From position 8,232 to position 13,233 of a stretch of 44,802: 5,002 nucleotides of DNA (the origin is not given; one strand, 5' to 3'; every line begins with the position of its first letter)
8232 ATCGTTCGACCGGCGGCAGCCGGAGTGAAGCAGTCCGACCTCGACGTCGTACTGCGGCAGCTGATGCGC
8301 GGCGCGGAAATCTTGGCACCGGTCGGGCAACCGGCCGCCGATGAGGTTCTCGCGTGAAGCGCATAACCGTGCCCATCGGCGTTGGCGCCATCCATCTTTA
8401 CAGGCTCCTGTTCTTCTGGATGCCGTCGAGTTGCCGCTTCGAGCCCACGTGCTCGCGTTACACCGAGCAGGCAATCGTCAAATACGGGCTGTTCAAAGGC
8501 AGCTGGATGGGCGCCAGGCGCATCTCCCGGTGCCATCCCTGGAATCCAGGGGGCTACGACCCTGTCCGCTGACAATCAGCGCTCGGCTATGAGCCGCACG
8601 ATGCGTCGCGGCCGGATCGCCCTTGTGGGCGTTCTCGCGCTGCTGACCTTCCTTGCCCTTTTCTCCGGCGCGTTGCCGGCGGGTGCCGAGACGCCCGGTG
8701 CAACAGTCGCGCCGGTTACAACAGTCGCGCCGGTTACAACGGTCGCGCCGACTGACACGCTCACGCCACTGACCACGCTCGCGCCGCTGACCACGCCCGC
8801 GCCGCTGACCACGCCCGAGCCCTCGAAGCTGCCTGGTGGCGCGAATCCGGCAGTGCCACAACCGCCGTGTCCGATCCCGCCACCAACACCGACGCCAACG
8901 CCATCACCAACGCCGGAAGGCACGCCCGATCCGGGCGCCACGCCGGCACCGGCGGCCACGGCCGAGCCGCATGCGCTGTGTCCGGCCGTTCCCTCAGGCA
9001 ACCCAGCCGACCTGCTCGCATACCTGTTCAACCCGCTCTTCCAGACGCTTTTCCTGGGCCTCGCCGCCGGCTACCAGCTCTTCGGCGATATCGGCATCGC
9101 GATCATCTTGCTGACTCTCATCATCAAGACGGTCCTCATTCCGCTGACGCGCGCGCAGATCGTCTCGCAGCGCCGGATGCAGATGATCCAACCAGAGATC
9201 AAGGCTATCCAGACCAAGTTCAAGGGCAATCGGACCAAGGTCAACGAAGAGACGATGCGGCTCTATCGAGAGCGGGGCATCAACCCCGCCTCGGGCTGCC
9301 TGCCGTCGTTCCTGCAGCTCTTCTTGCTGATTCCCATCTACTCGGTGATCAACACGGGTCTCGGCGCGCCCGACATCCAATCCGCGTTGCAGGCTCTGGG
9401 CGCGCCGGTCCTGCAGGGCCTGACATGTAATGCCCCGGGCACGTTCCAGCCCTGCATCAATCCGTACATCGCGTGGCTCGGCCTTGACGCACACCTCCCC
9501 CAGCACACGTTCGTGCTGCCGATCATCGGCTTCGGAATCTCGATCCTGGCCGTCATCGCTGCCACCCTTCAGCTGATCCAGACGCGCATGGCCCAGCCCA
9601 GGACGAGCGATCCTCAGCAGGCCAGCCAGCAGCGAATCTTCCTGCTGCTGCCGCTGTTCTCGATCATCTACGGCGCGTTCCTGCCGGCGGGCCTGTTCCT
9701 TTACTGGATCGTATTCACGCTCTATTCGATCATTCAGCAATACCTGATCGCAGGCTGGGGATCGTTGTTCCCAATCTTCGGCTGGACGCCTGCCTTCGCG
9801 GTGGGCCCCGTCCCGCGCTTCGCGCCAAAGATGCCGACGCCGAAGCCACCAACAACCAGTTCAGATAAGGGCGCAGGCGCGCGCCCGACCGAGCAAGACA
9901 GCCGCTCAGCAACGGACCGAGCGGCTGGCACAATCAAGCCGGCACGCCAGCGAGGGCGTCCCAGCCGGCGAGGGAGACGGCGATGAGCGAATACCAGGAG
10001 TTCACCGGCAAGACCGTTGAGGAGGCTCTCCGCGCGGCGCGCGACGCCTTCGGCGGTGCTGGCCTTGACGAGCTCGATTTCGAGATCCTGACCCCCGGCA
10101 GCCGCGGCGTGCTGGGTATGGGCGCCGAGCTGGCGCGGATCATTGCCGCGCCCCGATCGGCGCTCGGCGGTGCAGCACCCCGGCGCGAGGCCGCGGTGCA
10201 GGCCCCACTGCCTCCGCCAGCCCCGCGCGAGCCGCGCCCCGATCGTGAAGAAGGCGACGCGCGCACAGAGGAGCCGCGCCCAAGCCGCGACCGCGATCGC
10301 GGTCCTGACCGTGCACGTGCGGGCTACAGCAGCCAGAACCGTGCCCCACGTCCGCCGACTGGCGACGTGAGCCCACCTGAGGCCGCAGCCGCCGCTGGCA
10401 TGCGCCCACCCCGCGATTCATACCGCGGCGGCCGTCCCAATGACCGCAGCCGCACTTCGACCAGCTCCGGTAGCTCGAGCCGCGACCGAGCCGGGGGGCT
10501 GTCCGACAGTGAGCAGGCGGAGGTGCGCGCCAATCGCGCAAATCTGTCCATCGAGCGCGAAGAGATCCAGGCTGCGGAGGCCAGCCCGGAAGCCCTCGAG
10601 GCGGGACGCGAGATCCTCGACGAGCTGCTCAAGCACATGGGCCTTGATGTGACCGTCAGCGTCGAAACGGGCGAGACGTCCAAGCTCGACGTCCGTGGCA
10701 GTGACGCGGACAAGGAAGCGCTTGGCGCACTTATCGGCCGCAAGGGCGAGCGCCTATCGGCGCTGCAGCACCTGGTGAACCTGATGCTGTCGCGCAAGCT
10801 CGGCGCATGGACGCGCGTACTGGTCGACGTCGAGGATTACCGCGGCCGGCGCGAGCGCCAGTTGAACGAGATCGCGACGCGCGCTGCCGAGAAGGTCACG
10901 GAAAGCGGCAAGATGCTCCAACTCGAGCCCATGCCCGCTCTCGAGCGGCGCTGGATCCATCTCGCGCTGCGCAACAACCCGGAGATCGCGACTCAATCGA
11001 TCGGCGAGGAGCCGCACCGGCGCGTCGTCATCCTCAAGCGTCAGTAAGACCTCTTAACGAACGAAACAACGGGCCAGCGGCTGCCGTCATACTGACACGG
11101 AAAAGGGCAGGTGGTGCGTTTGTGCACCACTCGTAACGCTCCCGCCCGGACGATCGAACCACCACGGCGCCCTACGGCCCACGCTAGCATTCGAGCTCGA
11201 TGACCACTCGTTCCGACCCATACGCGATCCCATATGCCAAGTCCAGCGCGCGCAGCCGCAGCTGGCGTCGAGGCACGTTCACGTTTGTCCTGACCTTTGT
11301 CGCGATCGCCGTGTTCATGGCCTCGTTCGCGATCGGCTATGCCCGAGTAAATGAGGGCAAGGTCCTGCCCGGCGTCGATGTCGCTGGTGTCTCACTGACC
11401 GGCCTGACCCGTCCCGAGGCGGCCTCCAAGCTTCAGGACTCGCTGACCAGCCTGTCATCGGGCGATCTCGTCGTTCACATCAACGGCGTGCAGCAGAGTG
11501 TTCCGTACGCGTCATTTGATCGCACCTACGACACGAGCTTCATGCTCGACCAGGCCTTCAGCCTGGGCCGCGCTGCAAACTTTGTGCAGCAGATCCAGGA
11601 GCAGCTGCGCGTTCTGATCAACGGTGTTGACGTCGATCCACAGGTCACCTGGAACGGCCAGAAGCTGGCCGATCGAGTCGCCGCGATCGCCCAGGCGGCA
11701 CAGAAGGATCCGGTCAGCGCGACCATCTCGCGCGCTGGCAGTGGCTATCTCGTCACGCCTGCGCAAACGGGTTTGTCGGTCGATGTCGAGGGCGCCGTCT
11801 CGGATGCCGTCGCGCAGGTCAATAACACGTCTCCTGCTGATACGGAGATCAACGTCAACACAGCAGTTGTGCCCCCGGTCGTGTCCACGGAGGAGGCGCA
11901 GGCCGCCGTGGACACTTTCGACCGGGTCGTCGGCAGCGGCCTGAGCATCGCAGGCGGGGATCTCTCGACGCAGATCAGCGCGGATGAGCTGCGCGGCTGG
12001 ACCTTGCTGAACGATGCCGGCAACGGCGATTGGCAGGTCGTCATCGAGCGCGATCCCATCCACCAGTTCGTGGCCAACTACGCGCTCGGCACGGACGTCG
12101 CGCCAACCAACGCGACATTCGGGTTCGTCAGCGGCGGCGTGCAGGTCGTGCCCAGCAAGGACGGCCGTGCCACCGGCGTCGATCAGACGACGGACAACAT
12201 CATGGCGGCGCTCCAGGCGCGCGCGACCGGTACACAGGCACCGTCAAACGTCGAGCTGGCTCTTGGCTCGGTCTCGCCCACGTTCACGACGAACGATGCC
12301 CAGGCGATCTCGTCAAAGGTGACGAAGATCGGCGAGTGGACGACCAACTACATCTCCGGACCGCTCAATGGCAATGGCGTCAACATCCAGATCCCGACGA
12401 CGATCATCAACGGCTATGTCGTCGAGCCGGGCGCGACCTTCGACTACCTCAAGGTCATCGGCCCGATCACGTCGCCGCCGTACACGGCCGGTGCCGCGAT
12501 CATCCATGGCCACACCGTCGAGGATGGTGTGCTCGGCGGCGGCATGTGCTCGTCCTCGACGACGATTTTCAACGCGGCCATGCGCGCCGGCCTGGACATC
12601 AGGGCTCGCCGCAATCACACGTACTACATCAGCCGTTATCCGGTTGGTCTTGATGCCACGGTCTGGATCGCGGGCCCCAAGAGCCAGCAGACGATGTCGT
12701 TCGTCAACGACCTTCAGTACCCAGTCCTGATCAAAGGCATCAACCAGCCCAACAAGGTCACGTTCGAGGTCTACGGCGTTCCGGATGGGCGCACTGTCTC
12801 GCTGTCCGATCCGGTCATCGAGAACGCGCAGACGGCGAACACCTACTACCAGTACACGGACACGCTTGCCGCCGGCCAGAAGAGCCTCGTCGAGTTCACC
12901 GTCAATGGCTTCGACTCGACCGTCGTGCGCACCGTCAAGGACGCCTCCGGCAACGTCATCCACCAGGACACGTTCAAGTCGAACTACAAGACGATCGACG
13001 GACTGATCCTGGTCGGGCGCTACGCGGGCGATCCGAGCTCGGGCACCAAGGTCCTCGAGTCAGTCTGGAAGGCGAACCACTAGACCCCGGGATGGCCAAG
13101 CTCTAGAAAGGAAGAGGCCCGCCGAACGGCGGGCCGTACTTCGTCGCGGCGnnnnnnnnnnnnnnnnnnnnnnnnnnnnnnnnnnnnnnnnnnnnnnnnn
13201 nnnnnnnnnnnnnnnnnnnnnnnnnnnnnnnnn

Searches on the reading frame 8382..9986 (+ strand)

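Call 16: search_protein_families(library=pfam, proteins=[window:8382-9986:+], max_evalue=0.001)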
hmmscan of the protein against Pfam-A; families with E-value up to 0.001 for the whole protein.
window:8382-9986:+ (534 aa): 1 family
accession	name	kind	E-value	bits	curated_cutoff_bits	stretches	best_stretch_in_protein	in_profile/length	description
PF02096.25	60KD_IMP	-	1.1e-44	152.7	35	1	238-456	2-161/163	60Kd inner membrane protein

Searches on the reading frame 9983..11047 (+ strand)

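Call 16: search_protein_families(library=pfam, proteins=[window:9983-11047:+], max_evalue=0.001)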
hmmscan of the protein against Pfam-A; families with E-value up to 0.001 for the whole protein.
window:9983-11047:+ (354 aa): 3 families
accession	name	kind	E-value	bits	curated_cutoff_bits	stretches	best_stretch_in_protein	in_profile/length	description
PF01424.28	R3H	-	1.5e-18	67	26.8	1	293-352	2-60/60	R3H domain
PF13083.13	KH_KhpA-B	-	1.6e-09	38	32.1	1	210-272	6-65/73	KhpA/KhpB, KH domain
PF14804.11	Jag_N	-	2.6e-09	37.8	25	1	7-55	1-48/50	Jag N-terminus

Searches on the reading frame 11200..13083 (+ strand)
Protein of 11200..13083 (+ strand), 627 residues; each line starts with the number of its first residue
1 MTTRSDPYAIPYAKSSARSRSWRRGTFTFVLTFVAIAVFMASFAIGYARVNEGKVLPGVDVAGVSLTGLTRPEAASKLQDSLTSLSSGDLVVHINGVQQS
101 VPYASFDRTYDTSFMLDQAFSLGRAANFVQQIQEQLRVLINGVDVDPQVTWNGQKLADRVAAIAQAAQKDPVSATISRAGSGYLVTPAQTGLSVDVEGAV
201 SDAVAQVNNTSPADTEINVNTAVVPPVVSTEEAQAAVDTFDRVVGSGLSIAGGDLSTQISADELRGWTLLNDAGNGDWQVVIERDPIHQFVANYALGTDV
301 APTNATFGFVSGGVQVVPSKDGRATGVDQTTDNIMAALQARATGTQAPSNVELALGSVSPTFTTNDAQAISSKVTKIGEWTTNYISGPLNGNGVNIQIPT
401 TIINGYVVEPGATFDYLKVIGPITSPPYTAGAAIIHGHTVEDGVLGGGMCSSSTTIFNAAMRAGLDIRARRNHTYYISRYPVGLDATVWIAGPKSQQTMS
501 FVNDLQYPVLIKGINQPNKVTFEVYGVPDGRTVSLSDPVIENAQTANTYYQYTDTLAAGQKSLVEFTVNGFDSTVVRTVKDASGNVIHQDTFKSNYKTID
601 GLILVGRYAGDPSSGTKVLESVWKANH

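Call 16: search_protein_families(library=pfam, proteins=[window:11200-13083:+], max_evalue=0.001)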
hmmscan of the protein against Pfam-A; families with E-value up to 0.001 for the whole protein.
window:11200-13083:+ (627 aa): 2 families
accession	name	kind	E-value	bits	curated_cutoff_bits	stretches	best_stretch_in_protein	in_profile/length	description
PF04294.18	VanW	-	5e-30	104.1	27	1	394-525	4-130/130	VanW like protein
PF12229.13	PG_binding_4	-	3.2e-23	82.6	22.1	2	101-211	3-112/117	Putative peptidoglycan binding domain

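Call 31: find_homologous_proteins(query=window:11200-13083:+, max_evalue=1e-50)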
Query window:11200-13083:+ (627 aa): 354 proteins with E <= 1e-50 among 8000 candidates; the best 120 are listed.
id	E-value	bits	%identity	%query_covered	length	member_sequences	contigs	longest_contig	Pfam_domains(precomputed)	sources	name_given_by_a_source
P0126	0.0e+0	1380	100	100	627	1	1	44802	PF04294.19,PF12229.14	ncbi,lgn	-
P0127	0.0e+0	1168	83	100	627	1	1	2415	PF04294.19,PF12229.14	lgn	-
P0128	0.0e+0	1163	82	100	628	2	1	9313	PF04294.19,PF12229.14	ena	-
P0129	0.0e+0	1094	78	100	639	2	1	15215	PF04294.19,PF12229.14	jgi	jgi:vancomycin resistance protein YoaR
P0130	0.0e+0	1084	78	100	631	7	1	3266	PF04294.19,PF12229.14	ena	-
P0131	0.0e+0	1083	77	100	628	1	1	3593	PF04294.19,PF12229.14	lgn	-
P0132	0.0e+0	1075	77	100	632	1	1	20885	PF04294.19,PF12229.14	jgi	jgi:vancomycin resistance protein YoaR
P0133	0.0e+0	1071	75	100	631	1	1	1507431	PF04294.19,PF12229.14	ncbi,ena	-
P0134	0.0e+0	1068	76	100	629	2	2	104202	PF04294.19,PF12229.14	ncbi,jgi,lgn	ncbi:MAG TPA: VanW family protein [Candidatus Limnocylindrales bacterium]|jgi:vancomycin resistance 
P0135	0.0e+0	1061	75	100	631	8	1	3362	PF04294.19,PF12229.14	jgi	jgi:vancomycin resistance protein YoaR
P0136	0.0e+0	1048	75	100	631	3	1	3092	PF04294.19,PF12229.14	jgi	jgi:vancomycin resistance protein YoaR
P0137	0.0e+0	1043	74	100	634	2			PF04294.19,PF12229.14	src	-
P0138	0.0e+0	1041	75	100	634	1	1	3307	PF04294.19,PF12229.14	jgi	jgi:vancomycin resistance protein YoaR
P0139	0.0e+0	1039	74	100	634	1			PF04294.19,PF12229.14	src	-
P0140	0.0e+0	1037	75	100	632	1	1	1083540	PF04294.19,PF12229.14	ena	-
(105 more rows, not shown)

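Call 32: find_encoding_contigs(protein=P0126, flank=10000, max_places=6)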
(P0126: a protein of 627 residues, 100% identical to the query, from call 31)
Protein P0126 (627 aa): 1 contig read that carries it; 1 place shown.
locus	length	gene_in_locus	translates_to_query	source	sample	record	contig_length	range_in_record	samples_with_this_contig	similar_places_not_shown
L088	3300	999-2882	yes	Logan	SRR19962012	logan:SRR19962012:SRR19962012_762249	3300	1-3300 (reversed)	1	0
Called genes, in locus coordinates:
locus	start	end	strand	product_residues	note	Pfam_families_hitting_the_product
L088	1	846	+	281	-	?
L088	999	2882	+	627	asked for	PF12229:PG_binding_4, PF04294:VanW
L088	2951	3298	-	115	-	?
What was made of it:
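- Tried and rejected: Logan run SRR19962012 holds a 100% identical VanW contig of 3.3 kb (call 32).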

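Call 33: find_encoding_contigs(protein=P0128, flank=10000, max_places=2)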
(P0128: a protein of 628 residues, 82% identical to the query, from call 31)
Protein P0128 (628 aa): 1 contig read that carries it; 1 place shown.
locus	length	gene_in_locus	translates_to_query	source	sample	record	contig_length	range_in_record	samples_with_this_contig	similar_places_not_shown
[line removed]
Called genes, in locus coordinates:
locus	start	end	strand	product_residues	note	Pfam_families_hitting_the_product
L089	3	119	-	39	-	?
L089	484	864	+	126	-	PF00825:Ribonuclease_P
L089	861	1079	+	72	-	PF01809:YidD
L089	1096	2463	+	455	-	PF02096:60KD_IMP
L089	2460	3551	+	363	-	-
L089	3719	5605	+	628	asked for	PF12229:PG_binding_4, PF04294:VanW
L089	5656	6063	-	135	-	PF21619:DUF6855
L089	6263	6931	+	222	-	PF00072:Response_reg, PF00486:Trans_reg_C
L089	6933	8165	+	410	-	PF00512:HisKA, PF02518:HATPase_c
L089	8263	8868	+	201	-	-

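Call 34: find_encoding_contigs(protein=P0134, flank=10000, max_places=2)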
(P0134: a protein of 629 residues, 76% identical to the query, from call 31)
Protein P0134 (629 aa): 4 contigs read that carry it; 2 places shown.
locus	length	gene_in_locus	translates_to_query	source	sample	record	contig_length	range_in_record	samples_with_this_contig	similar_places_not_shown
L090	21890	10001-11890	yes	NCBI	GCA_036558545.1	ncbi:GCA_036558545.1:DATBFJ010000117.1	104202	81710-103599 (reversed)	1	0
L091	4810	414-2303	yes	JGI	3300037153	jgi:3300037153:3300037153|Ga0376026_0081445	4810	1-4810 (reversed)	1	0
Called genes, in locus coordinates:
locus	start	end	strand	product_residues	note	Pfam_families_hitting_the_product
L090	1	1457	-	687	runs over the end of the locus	?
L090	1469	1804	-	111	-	PF05258:DciA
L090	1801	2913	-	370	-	PF02463:SMC_N, PF13175:AAA_15 (weak), PF13476:AAA_23 (weak), PF13304:AAA_21 (faint)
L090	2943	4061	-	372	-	PF00712:DNA_pol3_beta, PF02767:DNA_pol3_beta_2, PF02768:DNA_pol3_beta_3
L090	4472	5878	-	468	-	PF11638:DnaA_N, PF00308:Bac_DnaA, PF01695:IstB_IS21, PF00004:AAA (weak), PF08299:Bac_DnaA_C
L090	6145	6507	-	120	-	PF01588:tRNA_bind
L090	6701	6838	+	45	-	PF00468:Ribosomal_L34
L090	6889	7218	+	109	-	PF00825:Ribonuclease_P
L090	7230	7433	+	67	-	PF01809:YidD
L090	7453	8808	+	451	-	PF02096:60KD_IMP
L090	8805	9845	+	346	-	PF14804:Jag_N, PF13083:KH_KhpA-B, PF01424:R3H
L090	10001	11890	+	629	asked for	PF12229:PG_binding_4, PF04294:VanW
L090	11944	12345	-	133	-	PF21619:DUF6855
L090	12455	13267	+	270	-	PF00520:Ion_trans, PF07885:Ion_trans_2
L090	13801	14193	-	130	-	PF00376:MerR, PF13411:MerR_1, PF09278:MerR-DNA-bind (weak)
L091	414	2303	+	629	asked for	PF12229:PG_binding_4, PF04294:VanW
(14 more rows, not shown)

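Call 35: find_encoding_contigs(protein=P0133, flank=10000, max_places=2)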
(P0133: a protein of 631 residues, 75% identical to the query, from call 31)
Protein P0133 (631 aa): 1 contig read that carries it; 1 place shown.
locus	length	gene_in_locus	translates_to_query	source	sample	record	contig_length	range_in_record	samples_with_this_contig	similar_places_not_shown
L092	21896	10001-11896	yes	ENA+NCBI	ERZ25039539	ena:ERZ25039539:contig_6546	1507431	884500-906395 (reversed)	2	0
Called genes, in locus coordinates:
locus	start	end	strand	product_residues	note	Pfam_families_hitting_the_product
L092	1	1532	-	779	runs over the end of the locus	-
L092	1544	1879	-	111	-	PF05258:DciA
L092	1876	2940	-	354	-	PF02463:SMC_N, PF13304:AAA_21 (faint)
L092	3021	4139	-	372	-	PF00712:DNA_pol3_beta, PF02767:DNA_pol3_beta_2, PF02768:DNA_pol3_beta_3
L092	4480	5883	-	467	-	PF11638:DnaA_N, PF00308:Bac_DnaA, PF01695:IstB_IS21, PF00004:AAA (weak), PF08299:Bac_DnaA_C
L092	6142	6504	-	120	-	PF01588:tRNA_bind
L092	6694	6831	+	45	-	PF00468:Ribosomal_L34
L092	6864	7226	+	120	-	PF00825:Ribonuclease_P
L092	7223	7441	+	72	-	PF01809:YidD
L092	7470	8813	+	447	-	PF02096:60KD_IMP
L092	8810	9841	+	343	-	PF14804:Jag_N, PF13083:KH_KhpA-B, PF01424:R3H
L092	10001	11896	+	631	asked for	PF12229:PG_binding_4, PF04294:VanW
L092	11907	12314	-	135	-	PF21619:DUF6855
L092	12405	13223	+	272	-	PF00520:Ion_trans, PF07885:Ion_trans_2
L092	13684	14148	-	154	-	PF01668:SmpB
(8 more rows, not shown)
